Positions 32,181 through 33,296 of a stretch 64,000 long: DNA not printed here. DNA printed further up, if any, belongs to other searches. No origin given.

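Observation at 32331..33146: Phage-encoded Thg1-like 3'-5' nucleotidyltransferase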

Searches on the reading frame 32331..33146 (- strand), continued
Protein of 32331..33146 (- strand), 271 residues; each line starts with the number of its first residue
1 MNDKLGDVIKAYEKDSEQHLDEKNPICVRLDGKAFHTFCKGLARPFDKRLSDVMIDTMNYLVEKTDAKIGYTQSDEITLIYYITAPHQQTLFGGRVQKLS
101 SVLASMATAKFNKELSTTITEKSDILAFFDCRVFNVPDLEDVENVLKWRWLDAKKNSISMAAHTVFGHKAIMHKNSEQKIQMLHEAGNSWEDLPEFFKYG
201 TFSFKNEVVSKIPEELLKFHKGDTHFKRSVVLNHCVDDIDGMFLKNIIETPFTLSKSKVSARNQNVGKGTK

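Call 28: find_encoding_contigs(protein=P0014, flank=8000, max_places=2)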
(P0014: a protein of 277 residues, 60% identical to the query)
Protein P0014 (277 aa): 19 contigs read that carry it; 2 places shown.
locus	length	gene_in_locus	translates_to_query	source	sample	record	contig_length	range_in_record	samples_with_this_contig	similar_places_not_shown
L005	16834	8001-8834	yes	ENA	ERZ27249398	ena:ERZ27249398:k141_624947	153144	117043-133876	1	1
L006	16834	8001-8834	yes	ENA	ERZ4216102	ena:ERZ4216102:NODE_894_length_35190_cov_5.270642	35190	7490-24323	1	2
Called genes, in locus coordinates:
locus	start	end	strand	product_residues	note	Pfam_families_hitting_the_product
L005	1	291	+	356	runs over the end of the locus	-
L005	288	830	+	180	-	PF01551:Peptidase_M23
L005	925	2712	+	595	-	PF02771:Acyl-CoA_dh_N, PF02770:Acyl-CoA_dh_M, PF00441:Acyl-CoA_dh_1, PF22924:ACOX_C_alpha1, PF12806:Acyl-CoA_dh_C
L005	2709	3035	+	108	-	-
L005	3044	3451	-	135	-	-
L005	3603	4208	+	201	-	PF01351:RNase_HII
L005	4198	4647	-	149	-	PF00293:NUDIX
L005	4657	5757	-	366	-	PF10127:RlaP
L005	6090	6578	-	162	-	-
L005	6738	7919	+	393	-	-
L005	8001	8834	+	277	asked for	PF04446:Thg1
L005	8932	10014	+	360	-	PF13475:DUF4116 (faint)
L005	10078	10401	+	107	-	-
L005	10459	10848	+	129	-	-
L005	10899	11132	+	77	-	PF01176:eIF-1a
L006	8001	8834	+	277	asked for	PF04446:Thg1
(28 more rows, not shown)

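Call 29: find_encoding_contigs(protein=P0022, flank=8000, max_places=2)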
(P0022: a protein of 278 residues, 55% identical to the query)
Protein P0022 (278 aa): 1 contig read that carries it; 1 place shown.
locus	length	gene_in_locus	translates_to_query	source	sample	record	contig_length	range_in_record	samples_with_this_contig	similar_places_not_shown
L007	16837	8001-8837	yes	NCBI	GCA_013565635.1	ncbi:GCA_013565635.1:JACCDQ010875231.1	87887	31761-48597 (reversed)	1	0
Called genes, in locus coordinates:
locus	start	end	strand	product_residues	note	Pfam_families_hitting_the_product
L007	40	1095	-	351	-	PF00145:DNA_methylase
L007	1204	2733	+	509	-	PF08811:DUF1800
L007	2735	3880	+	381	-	PF07394:DUF1501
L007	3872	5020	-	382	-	-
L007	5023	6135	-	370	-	-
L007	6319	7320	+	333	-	-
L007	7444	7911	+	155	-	-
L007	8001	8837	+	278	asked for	PF04446:Thg1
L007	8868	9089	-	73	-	-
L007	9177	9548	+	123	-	-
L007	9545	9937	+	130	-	-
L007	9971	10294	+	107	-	-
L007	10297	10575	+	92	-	-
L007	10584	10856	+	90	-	-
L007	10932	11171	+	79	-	-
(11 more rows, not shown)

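Call 35: predict_structure(alignment_id=A1)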
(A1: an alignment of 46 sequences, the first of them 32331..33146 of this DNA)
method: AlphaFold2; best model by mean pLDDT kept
length: 271 residues; sequences in the alignment: 46
mean_pLDDT: 92.1   pTM: 0.89
mean pLDDT of the five models: 92.1, 91.2, 89.5, 87.7, 87.6
residues with pLDDT >= 90: 200; 70-90: 65; 50-70: 4; < 50: 2
segments of 3 or more residues with pLDDT < 50: none
pLDDT, mean of each block of 10 residues (from residue 1): 86 84 95 88 95 98 96 95 89 87 98 96 94 96 96 96 96 96 98 96 94 93 90 91 88 87 72 40
secondary structure, 60 per line:
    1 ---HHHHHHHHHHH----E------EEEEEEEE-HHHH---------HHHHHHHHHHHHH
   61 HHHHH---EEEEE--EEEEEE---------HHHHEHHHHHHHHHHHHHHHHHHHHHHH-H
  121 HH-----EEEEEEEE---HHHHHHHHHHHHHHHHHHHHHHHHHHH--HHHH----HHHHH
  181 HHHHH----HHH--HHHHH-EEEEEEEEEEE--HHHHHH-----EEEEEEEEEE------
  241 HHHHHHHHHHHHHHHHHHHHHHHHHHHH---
elements in order: H4-14 E26-33 H35-38 H48-65 E69-73 E76-81 H91-94 H96-118 E128-135 H139-165 H168-171 H176-185 H195-199 E201-211 H214-219 E225-234 H241-268

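Call 38: fold_search(model_id=the predicted structure, library=pdb)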
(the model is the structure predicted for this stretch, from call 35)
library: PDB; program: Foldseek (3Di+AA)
matches with E <= 10: 520; with E <= 0.001: 32
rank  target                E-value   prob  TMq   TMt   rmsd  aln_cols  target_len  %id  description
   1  4kgm_A                1.0e-19  1.00  0.66  0.77   7.5       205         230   40  Bacterial tRNA(HIS) Guanylyltransferase (Thg1)-Like Protein in complex with ATP (released 2013-08-14)
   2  4kgm_C                7.9e-19  1.00  0.71  0.83   6.8       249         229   33  Bacterial tRNA(HIS) Guanylyltransferase (Thg1)-Like Protein in complex with ATP (released 2013-08-14)
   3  4kgm_B                1.1e-18  1.00  0.66  0.78   7.6       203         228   39  Bacterial tRNA(HIS) Guanylyltransferase (Thg1)-Like Protein in complex with ATP (released 2013-08-14)
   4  4kgm_D                3.7e-18  1.00  0.64  0.77   7.7       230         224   34  Bacterial tRNA(HIS) Guanylyltransferase (Thg1)-Like Protein in complex with ATP (released 2013-08-14)
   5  4kgk_B                9.6e-18  1.00  0.67  0.83   8.9       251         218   32  Bacterial tRNA(HIS) Guanylyltransferase (Thg1)-Like Protein in complex with GTP (released 2013-08-14)
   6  4kgk_A                3.5e-17  1.00  0.60  0.77   8.1       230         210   35  Bacterial tRNA(HIS) Guanylyltransferase (Thg1)-Like Protein in complex with GTP (released 2013-08-14)
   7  4kgk_C                2.0e-16  1.00  0.59  0.77   8.3       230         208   34  Bacterial tRNA(HIS) Guanylyltransferase (Thg1)-Like Protein in complex with GTP (released 2013-08-14)
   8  4kgk_D                2.5e-16  1.00  0.59  0.75   9.5       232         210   34  Bacterial tRNA(HIS) Guanylyltransferase (Thg1)-Like Protein in complex with GTP (released 2013-08-14)
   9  3wbz_E                8.0e-15  1.00  0.71  0.72  11.6       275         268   20  Crystal structure of C. albicans tRNA(His) guanylyltransferase (Thg1) with ATP (released 2013-12-18)
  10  3wbz_C                1.1e-14  1.00  0.67  0.69   8.8       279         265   20  Crystal structure of C. albicans tRNA(His) guanylyltransferase (Thg1) with ATP (released 2013-12-18)
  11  3wbz_D                1.6e-14  1.00  0.72  0.73   8.4       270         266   20  Crystal structure of C. albicans tRNA(His) guanylyltransferase (Thg1) with ATP (released 2013-12-18)
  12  3otc_A                2.0e-14  1.00  0.73  0.74   7.7       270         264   20  Crystal structure of human tRNAHis guanylyltransferase (Thg1)- Native II (released 2010-11-17)
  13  3wbz_H                2.2e-14  1.00  0.69  0.72   8.7       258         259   21  Crystal structure of C. albicans tRNA(His) guanylyltransferase (Thg1) with ATP (released 2013-12-18)
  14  3wbz_F                2.3e-14  1.00  0.68  0.72   8.7       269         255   21  Crystal structure of C. albicans tRNA(His) guanylyltransferase (Thg1) with ATP (released 2013-12-18)
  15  5axk_B                2.5e-14  1.00  0.69  0.77   4.8       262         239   21  Crystal structure of Thg1 like protein (TLP) (released 2016-08-03)
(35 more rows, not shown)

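Call 42: find_encoding_contigs(protein=window:32331-33146:-, flank=10000, max_places=4)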
Protein window:32331-33146:- (271 aa): 2 contigs read that carry it; 1 place shown.
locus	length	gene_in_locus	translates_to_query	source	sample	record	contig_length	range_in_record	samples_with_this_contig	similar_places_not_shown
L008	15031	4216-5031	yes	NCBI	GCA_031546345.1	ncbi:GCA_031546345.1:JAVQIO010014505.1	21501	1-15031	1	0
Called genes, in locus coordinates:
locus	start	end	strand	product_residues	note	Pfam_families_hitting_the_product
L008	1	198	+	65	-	?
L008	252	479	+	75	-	-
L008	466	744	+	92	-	-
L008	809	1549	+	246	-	PF02562:PhoH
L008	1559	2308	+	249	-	PF00574:CLP_protease (weak)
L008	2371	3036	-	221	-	-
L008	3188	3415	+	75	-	-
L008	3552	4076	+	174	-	-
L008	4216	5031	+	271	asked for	PF04446:Thg1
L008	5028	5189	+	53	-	-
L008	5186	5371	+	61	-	-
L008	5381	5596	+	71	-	-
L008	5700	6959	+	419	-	-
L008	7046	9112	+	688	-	PF26675:DUF8224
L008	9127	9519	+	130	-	-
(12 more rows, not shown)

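Call 43: get_annotated_region(hit=H8, flank=6000)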
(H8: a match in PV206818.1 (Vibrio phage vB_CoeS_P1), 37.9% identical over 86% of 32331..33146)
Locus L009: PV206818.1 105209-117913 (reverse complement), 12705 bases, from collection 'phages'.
description: Vibrio phage vB_CoeS_P1, complete genome.
organism: Vibrio phage vB_CoeS_P1 (NCBI taxid 3413930)
taxonomy: Viruses; Duplodnaviria; Heunggongvirae; Uroviricota; Caudoviricetes
host: Vibrio hepatarius; source: estuarine water; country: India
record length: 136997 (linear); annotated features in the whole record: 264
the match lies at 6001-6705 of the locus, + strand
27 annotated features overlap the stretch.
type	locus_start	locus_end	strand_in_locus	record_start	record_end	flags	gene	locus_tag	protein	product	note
CDS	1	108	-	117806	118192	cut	-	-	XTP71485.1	hypothetical protein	-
CDS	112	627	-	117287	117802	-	-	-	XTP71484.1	hypothetical protein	-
CDS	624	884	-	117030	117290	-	-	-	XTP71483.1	hypothetical protein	-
CDS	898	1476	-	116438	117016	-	-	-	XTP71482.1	hypothetical protein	-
CDS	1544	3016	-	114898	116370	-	-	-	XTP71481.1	hypothetical protein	-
CDS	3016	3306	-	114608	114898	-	-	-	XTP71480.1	hypothetical protein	-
CDS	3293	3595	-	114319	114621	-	-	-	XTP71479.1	hypothetical protein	-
CDS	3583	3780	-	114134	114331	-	-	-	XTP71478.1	hypothetical protein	-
CDS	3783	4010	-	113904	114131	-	-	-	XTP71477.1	hypothetical protein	-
CDS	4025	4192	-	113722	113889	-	-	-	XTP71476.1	hypothetical protein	-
CDS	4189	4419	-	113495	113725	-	-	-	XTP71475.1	hypothetical protein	-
CDS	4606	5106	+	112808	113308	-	-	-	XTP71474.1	Rnase H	-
CDS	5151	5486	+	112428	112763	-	-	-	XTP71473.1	hypothetical protein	-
CDS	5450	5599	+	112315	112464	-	-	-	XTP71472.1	hypothetical protein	-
CDS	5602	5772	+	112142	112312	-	-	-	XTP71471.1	hypothetical protein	-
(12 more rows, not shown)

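Call 47: get_annotated_region(hit=H20, flank=6000)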
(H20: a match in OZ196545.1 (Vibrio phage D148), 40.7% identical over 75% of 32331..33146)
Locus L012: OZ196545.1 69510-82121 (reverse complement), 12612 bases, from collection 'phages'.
description: Vibrio phage D148 genome assembly, chromosome: VPD148_1.
organism: Vibrio phage D148 (NCBI taxid 3104901)
taxonomy: Viruses
host: -; source: Seawater and oysters mix; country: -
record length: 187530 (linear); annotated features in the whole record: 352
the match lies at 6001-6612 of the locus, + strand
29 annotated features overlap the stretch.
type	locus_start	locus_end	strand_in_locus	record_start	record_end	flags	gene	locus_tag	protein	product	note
CDS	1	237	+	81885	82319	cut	-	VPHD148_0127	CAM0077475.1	hypothetical protein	-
CDS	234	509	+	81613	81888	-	-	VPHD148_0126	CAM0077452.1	hypothetical protein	-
CDS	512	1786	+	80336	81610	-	-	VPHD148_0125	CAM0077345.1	tRNA nucleotidyltransferase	-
CDS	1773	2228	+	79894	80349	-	-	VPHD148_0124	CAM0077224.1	hypothetical protein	-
CDS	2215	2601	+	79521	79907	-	-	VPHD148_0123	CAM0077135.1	membrane protein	-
CDS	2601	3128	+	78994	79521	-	-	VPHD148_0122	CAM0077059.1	hypothetical protein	-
CDS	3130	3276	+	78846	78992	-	-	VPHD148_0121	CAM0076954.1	hypothetical protein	-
CDS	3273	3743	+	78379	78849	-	-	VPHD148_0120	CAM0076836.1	hydrolase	-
CDS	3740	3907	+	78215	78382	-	-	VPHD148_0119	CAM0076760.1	hypothetical protein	-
CDS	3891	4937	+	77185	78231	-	-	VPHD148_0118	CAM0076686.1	nucleotidyltransferase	-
CDS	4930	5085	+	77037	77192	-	-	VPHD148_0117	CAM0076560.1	hypothetical protein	-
CDS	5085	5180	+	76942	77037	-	-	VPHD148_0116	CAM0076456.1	hypothetical protein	-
CDS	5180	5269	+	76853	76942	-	-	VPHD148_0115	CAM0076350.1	hypothetical protein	-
CDS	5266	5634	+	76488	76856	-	-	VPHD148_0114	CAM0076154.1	hypothetical protein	-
CDS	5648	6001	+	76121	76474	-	-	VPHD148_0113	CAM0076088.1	hypothetical protein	-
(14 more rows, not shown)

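Call 48: get_annotated_region(hit=H3, flank=6000)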
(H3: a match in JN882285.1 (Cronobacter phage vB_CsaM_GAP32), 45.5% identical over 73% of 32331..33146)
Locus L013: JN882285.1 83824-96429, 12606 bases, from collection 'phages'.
description: Cronobacter phage vB_CsaM_GAP32, complete genome.
organism: Cronobacter phage vB_CsaM_GAP32 (NCBI taxid 1141136)
taxonomy: Viruses; Duplodnaviria; Heunggongvirae; Uroviricota; Caudoviricetes; Mimasvirus; Mimasvirus GAP32
host: Cronobacter sakazakii; source: -; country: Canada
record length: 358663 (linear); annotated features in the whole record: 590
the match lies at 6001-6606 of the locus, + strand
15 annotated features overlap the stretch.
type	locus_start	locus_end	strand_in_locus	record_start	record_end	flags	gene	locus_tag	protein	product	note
CDS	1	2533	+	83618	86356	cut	-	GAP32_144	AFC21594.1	putative membrane protein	similar to C-terminus YP_418148.1 hypothetical protein PPEV_gp115 [Pseudomonas phage EL]; 1 transmembrane domains shown ...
CDS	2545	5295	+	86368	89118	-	-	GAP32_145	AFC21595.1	hypothetical protein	similar to YP_418148.1 hypothetical protein PPEV_gp115 [Pseudomonas phage EL]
CDS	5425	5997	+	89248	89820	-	-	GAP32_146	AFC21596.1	hypothetical protein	-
CDS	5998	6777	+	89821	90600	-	-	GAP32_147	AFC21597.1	putative tRNA-His guanylyltransferase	similar to YP_001957040.1 putative Thg1 [Pseudomonas phage 201phi2-1]; COG4021, Uncharacterized conserved protein; ...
CDS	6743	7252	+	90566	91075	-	-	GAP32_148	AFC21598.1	hypothetical protein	-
CDS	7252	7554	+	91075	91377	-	-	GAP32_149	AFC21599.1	hypothetical protein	similar to YP_003969388.1 NrdA.1 conserved hypothetical protein [Aeromonas phage phiAS5]; PB002144 Pfam-B_2144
CDS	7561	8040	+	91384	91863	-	-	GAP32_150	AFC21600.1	hypothetical protein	-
CDS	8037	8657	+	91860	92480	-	-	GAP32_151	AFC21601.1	hypothetical protein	-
CDS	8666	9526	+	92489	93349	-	-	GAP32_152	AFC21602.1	putative N-4 cytosine-specific methyltransferase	similar to CBX30922.1 hypothetical protein N47_E44340 [uncultured Desulfobacterium sp.]; PF01555.12 N6_N4_Mtase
CDS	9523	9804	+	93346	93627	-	-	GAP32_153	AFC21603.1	hypothetical protein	-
CDS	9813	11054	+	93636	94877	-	-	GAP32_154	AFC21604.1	hypothetical protein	similar to YP_001869348.1 hypothetical protein Npun_F6116 [Nostoc punctiforme PCC 73102]; PF10127.3 Nuc-transf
CDS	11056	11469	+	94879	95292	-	-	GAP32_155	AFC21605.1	hypothetical protein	-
CDS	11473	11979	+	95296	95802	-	-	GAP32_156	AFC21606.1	hypothetical protein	-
CDS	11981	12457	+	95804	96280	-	-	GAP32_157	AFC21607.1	hypothetical protein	-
CDS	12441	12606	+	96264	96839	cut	-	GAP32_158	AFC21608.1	hypothetical protein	-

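Call 49: get_annotated_region(hit=H31, flank=8000)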
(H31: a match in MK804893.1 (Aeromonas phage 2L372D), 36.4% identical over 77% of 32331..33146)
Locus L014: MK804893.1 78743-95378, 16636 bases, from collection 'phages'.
description: Aeromonas phage 2L372D, complete genome.
organism: Aeromonas phage 2L372D (NCBI taxid 2588097)
taxonomy: Viruses; Duplodnaviria; Heunggongvirae; Uroviricota; Caudoviricetes; Plateaulakevirus; Plateaulakevirus pv2L372D
host: Aeromonas hydrophila;Aeromonas hydrophilla; source: lake water; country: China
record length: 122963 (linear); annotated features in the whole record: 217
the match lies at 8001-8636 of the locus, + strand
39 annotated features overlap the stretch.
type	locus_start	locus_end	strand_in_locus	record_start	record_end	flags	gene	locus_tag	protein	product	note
CDS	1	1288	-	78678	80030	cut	-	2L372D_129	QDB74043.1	hypothetical protein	-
CDS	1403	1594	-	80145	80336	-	-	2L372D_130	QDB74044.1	hypothetical protein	-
CDS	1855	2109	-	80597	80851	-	-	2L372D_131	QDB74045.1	hypothetical protein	-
CDS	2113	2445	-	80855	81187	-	-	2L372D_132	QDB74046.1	hypothetical protein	-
CDS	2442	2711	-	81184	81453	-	-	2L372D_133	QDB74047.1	hypothetical protein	-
CDS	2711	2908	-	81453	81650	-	-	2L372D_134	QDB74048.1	hypothetical protein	-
CDS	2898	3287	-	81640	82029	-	-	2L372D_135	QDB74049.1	hypothetical protein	-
CDS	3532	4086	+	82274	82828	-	-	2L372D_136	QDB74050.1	hypothetical protein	-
CDS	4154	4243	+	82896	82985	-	-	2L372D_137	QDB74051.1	hypothetical protein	-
CDS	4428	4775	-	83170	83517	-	-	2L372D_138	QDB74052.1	hypothetical protein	-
CDS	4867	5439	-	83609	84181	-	-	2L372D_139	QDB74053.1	hypothetical protein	-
CDS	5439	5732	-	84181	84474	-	-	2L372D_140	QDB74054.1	hypothetical protein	-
CDS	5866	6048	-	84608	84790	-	-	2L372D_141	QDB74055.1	hypothetical protein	-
CDS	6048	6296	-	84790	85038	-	-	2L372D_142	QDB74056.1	hypothetical protein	-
CDS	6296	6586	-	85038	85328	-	-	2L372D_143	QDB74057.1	hypothetical protein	-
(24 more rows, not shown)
